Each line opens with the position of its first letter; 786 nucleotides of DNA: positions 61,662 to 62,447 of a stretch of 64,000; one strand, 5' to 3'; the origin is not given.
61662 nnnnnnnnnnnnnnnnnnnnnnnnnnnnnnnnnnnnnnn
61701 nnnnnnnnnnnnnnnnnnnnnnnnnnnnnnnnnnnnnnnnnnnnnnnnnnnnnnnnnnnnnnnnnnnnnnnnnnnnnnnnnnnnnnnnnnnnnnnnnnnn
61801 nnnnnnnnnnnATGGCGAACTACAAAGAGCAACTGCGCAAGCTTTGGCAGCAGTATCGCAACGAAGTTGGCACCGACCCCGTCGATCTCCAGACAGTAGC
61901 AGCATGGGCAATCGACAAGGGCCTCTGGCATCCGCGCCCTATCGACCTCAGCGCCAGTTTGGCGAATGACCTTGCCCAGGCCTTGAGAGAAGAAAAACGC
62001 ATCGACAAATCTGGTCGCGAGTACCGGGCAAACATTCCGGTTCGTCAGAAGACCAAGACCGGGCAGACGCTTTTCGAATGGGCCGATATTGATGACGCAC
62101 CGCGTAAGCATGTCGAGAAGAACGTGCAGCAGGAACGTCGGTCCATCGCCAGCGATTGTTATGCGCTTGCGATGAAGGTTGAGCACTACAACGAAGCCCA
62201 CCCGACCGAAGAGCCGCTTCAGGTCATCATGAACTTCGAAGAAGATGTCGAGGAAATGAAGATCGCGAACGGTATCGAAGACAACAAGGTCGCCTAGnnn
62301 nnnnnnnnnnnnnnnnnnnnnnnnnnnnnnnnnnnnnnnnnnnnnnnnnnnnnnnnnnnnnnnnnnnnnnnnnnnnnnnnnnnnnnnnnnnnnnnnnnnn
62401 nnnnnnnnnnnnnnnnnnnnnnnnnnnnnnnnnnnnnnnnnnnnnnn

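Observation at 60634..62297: Cargo operon: fused XRE-HTH/ImmA-IrrE metallopeptidase plus a tightly coupled 161-aa protein of no recognisable family. Candidate toxin-antitoxin-like or defence/regulatory module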

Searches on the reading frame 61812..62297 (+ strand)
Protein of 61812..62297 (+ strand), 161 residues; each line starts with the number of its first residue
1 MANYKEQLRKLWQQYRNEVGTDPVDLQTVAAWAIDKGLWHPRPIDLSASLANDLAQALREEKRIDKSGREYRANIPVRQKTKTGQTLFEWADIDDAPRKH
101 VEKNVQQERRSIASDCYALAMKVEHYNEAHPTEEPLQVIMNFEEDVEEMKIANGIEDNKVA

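Call 3: search_protein_families(library=pfam, proteins=[window:61812-62297:+], max_evalue=1)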
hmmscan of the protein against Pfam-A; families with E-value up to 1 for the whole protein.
window:61812-62297:+ (161 aa): 1 family
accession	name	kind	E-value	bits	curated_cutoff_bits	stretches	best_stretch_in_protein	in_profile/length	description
PF10732.14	DUF2524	-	0.28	11.9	25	1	97-149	3-56/84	Protein of unknown function (DUF2524)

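Call 5: search_protein_families(library=padloc, proteins=[window:61812-62297:+], max_evalue=1)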
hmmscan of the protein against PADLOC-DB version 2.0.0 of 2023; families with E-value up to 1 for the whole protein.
window:61812-62297:+ (161 aa): 0 families

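Call 6: search_protein_families(library=ncbifam, proteins=[window:61812-62297:+], max_evalue=1)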
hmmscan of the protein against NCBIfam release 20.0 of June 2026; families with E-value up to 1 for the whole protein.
window:61812-62297:+ (161 aa): 0 families

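Call 7: search_protein_families(library=phrogs, proteins=[window:61812-62297:+], max_evalue=1)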
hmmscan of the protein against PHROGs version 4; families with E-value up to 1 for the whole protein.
window:61812-62297:+ (161 aa): 0 families

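Call 8: find_homologous_proteins(query=window:61812-62294:+)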
Query window:61812-62294:+ (161 aa): 159 proteins with E <= 0.001 among 173 candidates; the best 120 are listed.
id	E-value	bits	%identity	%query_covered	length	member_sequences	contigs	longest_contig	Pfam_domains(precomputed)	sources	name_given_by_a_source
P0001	2.1e-102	358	100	100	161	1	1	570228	-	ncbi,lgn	-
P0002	4.8e-88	311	86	100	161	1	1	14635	-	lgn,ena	-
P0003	7.0e-84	298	82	100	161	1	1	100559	-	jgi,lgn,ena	-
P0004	6.3e-83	295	82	98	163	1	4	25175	-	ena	-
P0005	8.0e-83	294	80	100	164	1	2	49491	-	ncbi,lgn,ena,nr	ncbi:MAG: hypothetical protein QNJ09_12540 [Paracoccaceae bacterium]|nr:hypothetical protein [Paraco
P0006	9.1e-82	291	79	100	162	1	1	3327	-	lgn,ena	-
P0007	5.0e-81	288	78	100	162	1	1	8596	-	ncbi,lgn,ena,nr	ncbi:MAG: hypothetical protein JKY45_03150 [Emcibacter sp.]|nr:hypothetical protein [Emcibacter sp.]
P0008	5.1e-81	288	80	98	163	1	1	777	-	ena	-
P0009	1.4e-80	287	79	99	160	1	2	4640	-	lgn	-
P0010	1.7e-80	287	81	96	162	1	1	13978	-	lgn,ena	-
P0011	3.5e-80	286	79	99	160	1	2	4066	-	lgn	-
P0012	3.6e-80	286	79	99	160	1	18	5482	-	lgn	-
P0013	6.6e-80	285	78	99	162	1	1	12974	-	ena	-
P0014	1.1e-79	284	80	96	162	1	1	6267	-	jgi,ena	-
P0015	1.8e-79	283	78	100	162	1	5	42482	-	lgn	-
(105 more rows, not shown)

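Call 19: find_related_loci(query=A1, collection=genome_contigs, flank=6000)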
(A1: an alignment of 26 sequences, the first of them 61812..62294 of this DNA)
Query A1 (161 aa) in genome_contigs; peptide patterns used: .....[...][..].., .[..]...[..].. (x = any residue, [..] = any of these).
82 stretches matched a pattern; 24 encode a relative of the query (tblastn E <= 1e-3); 24 distinct loci.
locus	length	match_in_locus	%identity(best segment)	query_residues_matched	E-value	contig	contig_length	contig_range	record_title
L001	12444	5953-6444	80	1-161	2e-89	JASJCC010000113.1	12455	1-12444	MAG: Paracoccaceae bacterium isolate MO_135.B7 MO_135.c_3318, whole genome shotgun sequence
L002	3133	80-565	78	1-161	3e-88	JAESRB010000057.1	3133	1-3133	MAG: Emcibacter sp. isolate NORP245 CoAssembly_785868, whole genome shotgun sequence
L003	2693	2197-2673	77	1-158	2e-87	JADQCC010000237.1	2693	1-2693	MAG: Roseovarius sp. isolate Soudan_10 NODE_6518_length_2693_cov_6.942760, whole genome shotgun sequence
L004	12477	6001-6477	77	1-158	4e-84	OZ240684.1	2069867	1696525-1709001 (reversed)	MAG: Alphaproteobacteria bacterium isolate 45a5af5e-00f5-43ae-9bce-025ee0e0cc25 genome assembly, chromosome: 1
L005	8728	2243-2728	77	1-161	3e-84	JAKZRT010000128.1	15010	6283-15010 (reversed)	MAG: Brevirhabdus sp. isolate Langseth_MAG_00014 Langseth_MAG_00014_000000000128, whole genome shotgun sequence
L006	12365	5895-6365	76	1-157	3e-82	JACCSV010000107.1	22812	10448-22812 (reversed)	MAG: Sphingomonas sp. isolate MGR_bin57 SD2897-2912_k127_1479745, whole genome shotgun sequence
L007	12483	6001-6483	73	1-161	1e-81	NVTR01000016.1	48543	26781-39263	MAG: Marinosulfonomonas sp. isolate NORP110 Contig_source1383C_1706, whole genome shotgun sequence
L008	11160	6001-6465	75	1-155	3e-80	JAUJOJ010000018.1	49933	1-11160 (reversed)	MAG: Allosphingosinicella sp. isolate YX3bin14 opera_contig_1213, whole genome shotgun sequence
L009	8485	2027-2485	73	3-155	7e-80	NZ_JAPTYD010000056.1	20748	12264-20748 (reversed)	Paracoccus benzoatiresistens strain EF6 NODE_56_length_20748_cov_219.669924, whole genome shotgun sequence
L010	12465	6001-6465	72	1-155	1e-76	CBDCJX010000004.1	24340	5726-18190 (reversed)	MAG: Acetobacteraceae bacterium isolate 59ae19c5-08b7-4401-9985-2d92c17870d3 genome assembly, contig: contig_4, whole ge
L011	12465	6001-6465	72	1-155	1e-76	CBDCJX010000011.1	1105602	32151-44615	MAG: Acetobacteraceae bacterium isolate 59ae19c5-08b7-4401-9985-2d92c17870d3 genome assembly, contig: contig_11, whole g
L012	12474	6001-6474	70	1-158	5e-74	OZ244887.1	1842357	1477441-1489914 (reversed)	MAG: Parvibaculaceae bacterium isolate 5984cccc-a9f3-4977-b2d2-898f9db29970 genome assembly, chromosome: 1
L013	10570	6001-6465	68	1-155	3e-74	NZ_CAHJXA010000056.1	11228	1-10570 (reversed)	Sphingomonas bacterium isolate Lichen_MAGs_lobaria10, whole genome shotgun sequence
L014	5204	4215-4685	69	1-157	8e-74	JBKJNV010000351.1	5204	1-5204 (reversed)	MAG: Roseomonas sp. isolate ant_bin.385 k117_279581, whole genome shotgun sequence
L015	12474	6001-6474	60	1-158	6e-67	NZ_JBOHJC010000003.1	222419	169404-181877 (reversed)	MAG: Methyloceanibacter sp. isolate SD8037_metabat2.bin.23 NODE_5_length_222419_cov_3.449512, whole genome shotgun seque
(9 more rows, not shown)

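Call 22: predict_structure(alignment_id=A1)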
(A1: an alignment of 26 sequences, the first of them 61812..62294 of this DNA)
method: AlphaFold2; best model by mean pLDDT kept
length: 161 residues; sequences in the alignment: 26
mean_pLDDT: 81.4   pTM: 0.70
mean pLDDT of the five models: 81.4, 81.1, 80.8, 80.6, 76.0
residues with pLDDT >= 90: 41; 70-90: 96; 50-70: 18; < 50: 6
segments of 3 or more residues with pLDDT < 50: 159-161
pLDDT, mean of each block of 10 residues (from residue 1): 79 92 89 82 64 86 85 85 74 91 85 72 91 88 76 67 38
secondary structure, 60 per line:
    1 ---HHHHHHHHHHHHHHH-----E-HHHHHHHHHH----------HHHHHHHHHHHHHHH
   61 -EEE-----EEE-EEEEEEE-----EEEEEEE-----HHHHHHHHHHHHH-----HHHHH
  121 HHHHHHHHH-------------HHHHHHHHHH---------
elements in order: H4-18 H26-35 H46-60 E62-64 E70-72 E74-80 E86-92 H98-110 H116-129 H143-152

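Call 24: search_protein_representatives(alignment_id=A1)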
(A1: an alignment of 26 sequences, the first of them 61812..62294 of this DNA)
Query: 26 sequences, 162 profile positions. Proteins with E-value up to 0.001 (for the whole library): 948; up to 1e-10: 430; up to 1e-30: 17. The best 150 are listed.
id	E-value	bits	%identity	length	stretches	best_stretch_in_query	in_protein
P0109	1.3e-75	269.0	-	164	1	1-160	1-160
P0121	9.0e-70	250.0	-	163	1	1-161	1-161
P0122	2.7e-45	170.5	-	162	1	1-153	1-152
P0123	2.2e-42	161.0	-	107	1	54-158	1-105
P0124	2.4e-38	147.8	-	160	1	1-154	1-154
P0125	1.5e-36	142.0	-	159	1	1-159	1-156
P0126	1.7e-36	141.9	-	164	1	3-151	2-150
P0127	9.2e-36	139.5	-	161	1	1-149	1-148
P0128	5.8e-35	136.9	-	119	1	3-98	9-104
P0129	7.3e-35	136.5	-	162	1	3-159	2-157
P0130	8.3e-35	136.3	-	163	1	8-160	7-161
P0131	9.1e-34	133.0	-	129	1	36-159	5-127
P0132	6.5e-32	127.0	-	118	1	80-158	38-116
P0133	7.2e-32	126.8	-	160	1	4-153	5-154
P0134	1.9e-31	125.4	-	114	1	1-89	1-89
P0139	3.7e-30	121.2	-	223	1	85-161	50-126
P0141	3.3e-29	118.1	-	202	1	12-109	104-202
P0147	8.4e-28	113.6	-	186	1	3-152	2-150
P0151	6.2e-27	110.8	-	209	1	30-145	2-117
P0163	2.4e-25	105.6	-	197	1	1-153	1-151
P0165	5.4e-25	104.5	-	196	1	3-150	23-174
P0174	2.2e-24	102.5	-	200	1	8-143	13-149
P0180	6.5e-24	100.9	-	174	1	3-152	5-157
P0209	5.1e-22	94.8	-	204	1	5-151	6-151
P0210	5.5e-22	94.7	-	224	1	3-155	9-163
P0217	9.0e-22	94.0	-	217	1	3-150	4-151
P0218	1.5e-21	93.3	-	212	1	3-151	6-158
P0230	1.0e-20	90.5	-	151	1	13-158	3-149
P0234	1.6e-20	89.9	-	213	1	3-149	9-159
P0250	9.9e-20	87.3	-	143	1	3-146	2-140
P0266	4.3e-19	85.3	-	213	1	2-150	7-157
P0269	5.5e-19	84.9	-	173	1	5-159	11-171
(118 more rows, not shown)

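Call 25: search_protein_families(library=pfam, proteins=[P0122, P0124, P0130, P0147, P0163, P0180, P0210, P0218, P0250, P0269], max_evalue=0.1)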
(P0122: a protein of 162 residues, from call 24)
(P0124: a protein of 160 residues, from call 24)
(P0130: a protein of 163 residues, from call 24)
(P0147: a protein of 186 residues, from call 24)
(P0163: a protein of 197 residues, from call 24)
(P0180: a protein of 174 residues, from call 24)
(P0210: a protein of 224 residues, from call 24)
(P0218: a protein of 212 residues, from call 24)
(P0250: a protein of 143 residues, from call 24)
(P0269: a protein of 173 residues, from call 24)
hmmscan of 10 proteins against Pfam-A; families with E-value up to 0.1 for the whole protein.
P0122 (162 aa): 0 families

P0124 (160 aa): 0 families

P0130 (163 aa): 0 families

P0147 (186 aa): 0 families

P0163 (197 aa): 0 families

P0180 (174 aa): 0 families

P0210 (224 aa): 1 family
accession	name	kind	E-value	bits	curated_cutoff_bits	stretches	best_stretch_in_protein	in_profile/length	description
PF07736.16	CM_1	-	0.088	13.6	27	0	116-171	14-68/116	Chorismate mutase type I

P0218 (212 aa): 0 families

P0250 (143 aa): 0 families

P0269 (173 aa): 1 family
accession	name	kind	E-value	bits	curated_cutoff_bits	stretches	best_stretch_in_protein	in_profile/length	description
PF11799.13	IMS_C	-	0.019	15.9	20.7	0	50-88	21-56/109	impB/mucB/samB family C-terminal domain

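Call 26: fold_search(model_id=the predicted structure, library=pdb)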
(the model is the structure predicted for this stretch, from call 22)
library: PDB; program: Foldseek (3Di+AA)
matches with E <= 10: 334; with E <= 0.001: 0
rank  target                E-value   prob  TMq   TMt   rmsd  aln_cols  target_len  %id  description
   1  1xsd_A                1.6e-01  0.30  0.26  0.30  14.7       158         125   10  Crystal structure of the BlaI repressor in complex with DNA (released 2005-03-29)
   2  7tjh_I                2.8e-01  0.47  0.32  0.16  11.7       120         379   10  S. cerevisiae ORC bound to 84 bp ARS1 DNA and Cdc6 (state 1) with flexible Orc6 N-terminal domain (released 2022-10-05)
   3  9bcx_I                3.6e-01  0.44  0.31  0.17   9.7       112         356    9  Cryo-EM structure of the S. cerevisiae ORC-Cdc6-Mcm2-7-DNA complex with a fully closed Mcm2-Mcm5 DNA entry gate (released 2025-01-01)
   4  2a1s_C                4.3e-01  0.11  0.22  0.11  18.1       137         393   14  Crystal structure of native PARN nuclease domain (released 2005-12-20)
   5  3elk_B                4.8e-01  0.54  0.33  0.49  12.3       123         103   14  Crystal structure of putative transcriptional regulator TA0346 from Thermoplasma acidophilum (released 2008-09-30)
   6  5gpy_A                5.7e-01  0.08  0.17  0.16  12.2       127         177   13  Crystal structure of the human TFIIE complex (released 2016-11-02)
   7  1d5v_MODEL_1_A        6.1e-01  0.75  0.34  0.54   4.5        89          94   10  SOLUTION STRUCTURE OF THE FORKHEAD DOMAIN OF THE ADIPOCYTE-TRANSCRIPTION FACTOR FREAC-11 (S12) (released 2000-10-11)
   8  1fp1                  6.1e-01  0.25  0.34  0.17  17.1       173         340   11  CRYSTAL STRUCTURE ANALYSIS OF CHALCONE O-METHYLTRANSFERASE (released 2001-03-07)
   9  6abq_A                6.5e-01  0.44  0.31  0.42   9.5       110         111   13  Crystal structure of transcription factor from Listeria monocytogenes (released 2019-06-05)
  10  1okr_B                7.3e-01  0.14  0.26  0.32  14.5       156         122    8  Three-dimensional structure of S.aureus methicillin-resistance regulating transcriptional repressor MecI. (released 2003-10-09)
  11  2fu4_A                8.2e-01  0.30  0.25  0.40   4.6        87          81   17  Crystal Structure of the DNA binding domain of E.coli FUR (Ferric Uptake Regulator) (released 2006-05-16)
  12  2v79_B                8.2e-01  0.10  0.18  0.22  11.0       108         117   10  Crystal Structure of the N-terminal domain of DnaD from Bacillus Subtilis (released 2008-01-15)
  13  8a22_Xf               8.7e-01  0.23  0.36  0.30  15.2       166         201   11  Structure of the mitochondrial ribosome from Polytomella magna (released 2022-11-16)
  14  7ood_r                8.7e-01  0.06  0.18  0.20  17.2       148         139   14  Mycoplasma pneumoniae 50S subunit of ribosomes in chloramphenicol-treated cells (released 2022-05-25)
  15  6abt_A                9.2e-01  0.41  0.31  0.46   9.6       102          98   11  Crystal structure of transcription factor from Listeria monocytogenes (released 2019-06-05)
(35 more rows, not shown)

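Call 31: search_dna_similar(query=window:61812-62294:+, collection=plasmids, mode=protein, max_evalue=0.001, max_rows=30)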
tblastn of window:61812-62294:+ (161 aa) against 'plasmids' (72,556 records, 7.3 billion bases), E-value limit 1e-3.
Records with a match: 3; places in all: 3; records where one place covers at least 80% of the query: 3.
Best place of each record, by identity: 60-80% 1; <60% 2.
By first word of the organism name: Mesorhizobium 1; Paraburkholderia 1; Methylocapsa 1.
By predicted mobility (MOB-suite, as given by PLSDB): non-mobilizable 3.
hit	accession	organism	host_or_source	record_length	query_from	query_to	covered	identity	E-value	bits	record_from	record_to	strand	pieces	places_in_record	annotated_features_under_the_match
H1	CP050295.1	Mesorhizobium loti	Oxytropis kamtschatica,cell ...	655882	1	157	98%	68.2%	4e-68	230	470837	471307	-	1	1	hypothetical protein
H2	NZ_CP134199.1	Paraburkholderia sp. FT54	single cell,Rhizosphere soil of Tomato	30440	1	151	94%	37.0%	1e-25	108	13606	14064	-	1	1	hypothetical protein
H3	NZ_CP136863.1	Methylocapsa polymorpha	Shagnum peat sample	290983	1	152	94%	35.5%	3e-22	99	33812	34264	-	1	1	hypothetical protein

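Call 32: search_dna_similar(query=window:61812-62294:+, collection=phages, mode=protein, max_evalue=0.001, max_rows=30)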
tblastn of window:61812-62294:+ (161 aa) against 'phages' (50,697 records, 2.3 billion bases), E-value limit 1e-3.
Records with a match: 1; places in all: 1; records where one place covers at least 80% of the query: 1.
Best place of each record, by identity: <60% 1.
By first word of the organism name: Achromobacter 1.
By host as written in the record: Achromobacter sp. 1.
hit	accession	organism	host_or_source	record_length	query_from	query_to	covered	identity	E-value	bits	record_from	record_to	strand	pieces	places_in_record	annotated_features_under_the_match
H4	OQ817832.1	Achromobacter phage CF418P1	Achromobacter sp.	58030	1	153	95%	36.3%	1e-22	99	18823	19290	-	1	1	hypothetical protein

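Call 33: get_annotated_region(hit=H1, flank=5000)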
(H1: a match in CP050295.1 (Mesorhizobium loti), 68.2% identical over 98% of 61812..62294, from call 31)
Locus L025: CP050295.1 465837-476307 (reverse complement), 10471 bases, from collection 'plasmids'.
description: Mesorhizobium loti strain 582 plasmid p_1, complete sequence
organism: Mesorhizobium loti (NCBI taxid 381)
taxonomy: Bacteria; Pseudomonadota; Alphaproteobacteria; Hyphomicrobiales; Phyllobacteriaceae; Mesorhizobium; Mesorhizobium loti
host: -; source: Oxytropis kamtschatica,cell culture,root nodule; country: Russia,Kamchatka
typing (MOB-suite, as given by PLSDB): non-mobilizable; mating-pair formation MPF_T
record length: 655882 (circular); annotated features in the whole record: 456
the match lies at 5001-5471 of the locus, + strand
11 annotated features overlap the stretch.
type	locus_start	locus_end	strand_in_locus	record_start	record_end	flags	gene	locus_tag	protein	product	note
CDS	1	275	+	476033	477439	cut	-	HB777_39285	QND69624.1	dicarboxylate/amino acid:cation symporter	-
CDS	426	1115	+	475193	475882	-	-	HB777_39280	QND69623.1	DsbA family protein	-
CDS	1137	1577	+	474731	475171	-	-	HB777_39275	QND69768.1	hypothetical protein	-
CDS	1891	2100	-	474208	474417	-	-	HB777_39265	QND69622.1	hypothetical protein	-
CDS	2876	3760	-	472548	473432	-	-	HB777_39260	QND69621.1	IS1 family transposase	-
CDS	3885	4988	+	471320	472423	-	-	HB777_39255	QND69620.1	helix-turn-helix domain-containing protein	-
CDS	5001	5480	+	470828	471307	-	-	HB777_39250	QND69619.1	hypothetical protein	-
CDS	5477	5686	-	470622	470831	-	-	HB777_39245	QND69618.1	histone H1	-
CDS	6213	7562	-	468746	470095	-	hemN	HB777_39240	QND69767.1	oxygen-independent coproporphyrinogen III oxidase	-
CDS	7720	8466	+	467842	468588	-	-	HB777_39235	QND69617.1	Crp/Fnr family transcriptional regulator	-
CDS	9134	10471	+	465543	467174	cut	ccoN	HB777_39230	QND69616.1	cytochrome-c oxidase, cbb3-type subunit I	-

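Call 34: get_annotated_region(hit=H2, flank=5000)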
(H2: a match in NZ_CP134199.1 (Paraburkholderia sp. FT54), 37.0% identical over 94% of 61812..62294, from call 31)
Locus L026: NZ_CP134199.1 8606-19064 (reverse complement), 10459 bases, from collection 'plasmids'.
description: Paraburkholderia sp. FT54 plasmid unnamed2, complete sequence
organism: Paraburkholderia sp. FT54 (NCBI taxid 3074437)
taxonomy: Bacteria; Pseudomonadota; Betaproteobacteria; Burkholderiales; Burkholderiaceae; Paraburkholderia; Paraburkholderia sp. FT54
host: -; source: single cell,Rhizosphere soil of Tomato; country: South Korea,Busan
typing (MOB-suite, as given by PLSDB): non-mobilizable
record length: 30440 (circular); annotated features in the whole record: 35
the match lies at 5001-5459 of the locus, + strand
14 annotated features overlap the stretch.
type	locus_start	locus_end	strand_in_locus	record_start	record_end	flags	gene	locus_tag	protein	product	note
CDS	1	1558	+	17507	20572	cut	-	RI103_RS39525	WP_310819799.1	type I restriction endonuclease subunit R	-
CDS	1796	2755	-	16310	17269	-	-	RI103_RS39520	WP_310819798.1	tyrosine-type recombinase/integrase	GO:0015074 - DNA integration [Evidence IEA]; GO:0006310 - DNA recombination [Evidence IEA]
CDS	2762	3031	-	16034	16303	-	-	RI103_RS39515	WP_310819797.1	hypothetical protein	-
CDS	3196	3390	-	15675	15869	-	-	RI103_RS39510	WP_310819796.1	hypothetical protein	-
CDS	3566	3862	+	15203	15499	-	-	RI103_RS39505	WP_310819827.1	type II toxin-antitoxin system RelE/ParE family toxin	-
CDS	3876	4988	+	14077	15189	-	-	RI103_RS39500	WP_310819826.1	HigA family addiction module antitoxin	-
CDS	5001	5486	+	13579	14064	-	-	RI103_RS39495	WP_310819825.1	hypothetical protein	-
CDS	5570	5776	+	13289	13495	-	-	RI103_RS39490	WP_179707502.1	DUF2188 domain-containing protein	-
CDS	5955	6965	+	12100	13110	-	-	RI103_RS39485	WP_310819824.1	hypothetical protein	-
CDS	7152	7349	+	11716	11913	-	-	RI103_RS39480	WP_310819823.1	hypothetical protein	-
CDS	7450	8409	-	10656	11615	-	-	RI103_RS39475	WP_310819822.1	Abi family protein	-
CDS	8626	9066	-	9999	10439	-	-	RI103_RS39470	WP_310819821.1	helix-turn-helix domain-containing protein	-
CDS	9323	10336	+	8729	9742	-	-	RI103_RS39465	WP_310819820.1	P63C domain-containing protein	-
CDS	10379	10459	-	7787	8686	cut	-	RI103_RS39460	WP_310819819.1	plasmid partitioning protein RepB C-terminal domain-containing protein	-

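Call 35: get_annotated_region(hit=H3, flank=5000)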
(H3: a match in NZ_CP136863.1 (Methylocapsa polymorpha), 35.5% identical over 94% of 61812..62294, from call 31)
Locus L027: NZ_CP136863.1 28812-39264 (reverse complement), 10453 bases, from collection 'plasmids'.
description: Methylocapsa polymorpha strain RX1 plasmid pRX1, complete sequence
organism: Methylocapsa polymorpha (NCBI taxid 3080828)
taxonomy: Bacteria; Pseudomonadota; Alphaproteobacteria; Hyphomicrobiales; Beijerinckiaceae; Methylocapsa; Methylocapsa polymorpha
host: -; source: Shagnum peat sample; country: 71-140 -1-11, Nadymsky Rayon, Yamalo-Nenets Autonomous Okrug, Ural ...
typing (MOB-suite, as given by PLSDB): non-mobilizable
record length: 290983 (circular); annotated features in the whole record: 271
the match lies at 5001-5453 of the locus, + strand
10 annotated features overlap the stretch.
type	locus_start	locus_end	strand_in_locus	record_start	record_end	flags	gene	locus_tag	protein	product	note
CDS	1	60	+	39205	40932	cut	-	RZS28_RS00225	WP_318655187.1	AAA family ATPase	-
CDS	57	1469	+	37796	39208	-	-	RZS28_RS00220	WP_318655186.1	UvrD-helicase domain-containing protein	-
CDS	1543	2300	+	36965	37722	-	-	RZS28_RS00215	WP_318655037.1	IS5 family transposase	-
CDS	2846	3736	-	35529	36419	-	-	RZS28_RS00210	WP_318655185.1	helix-turn-helix domain-containing protein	-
CDS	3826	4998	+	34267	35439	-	-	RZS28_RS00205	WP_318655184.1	helix-turn-helix domain-containing protein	-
CDS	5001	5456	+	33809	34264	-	-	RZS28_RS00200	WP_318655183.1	hypothetical protein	-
CDS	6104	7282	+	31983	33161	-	-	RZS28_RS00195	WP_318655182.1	Shedu immune nuclease family protein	-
CDS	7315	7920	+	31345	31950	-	-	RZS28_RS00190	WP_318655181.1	hypothetical protein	-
CDS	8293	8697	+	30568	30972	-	-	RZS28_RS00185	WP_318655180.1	HU family DNA-binding protein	GO:0030261 - chromosome condensation [Evidence IEA]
CDS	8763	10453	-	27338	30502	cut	mobF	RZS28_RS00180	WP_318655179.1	MobF family relaxase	-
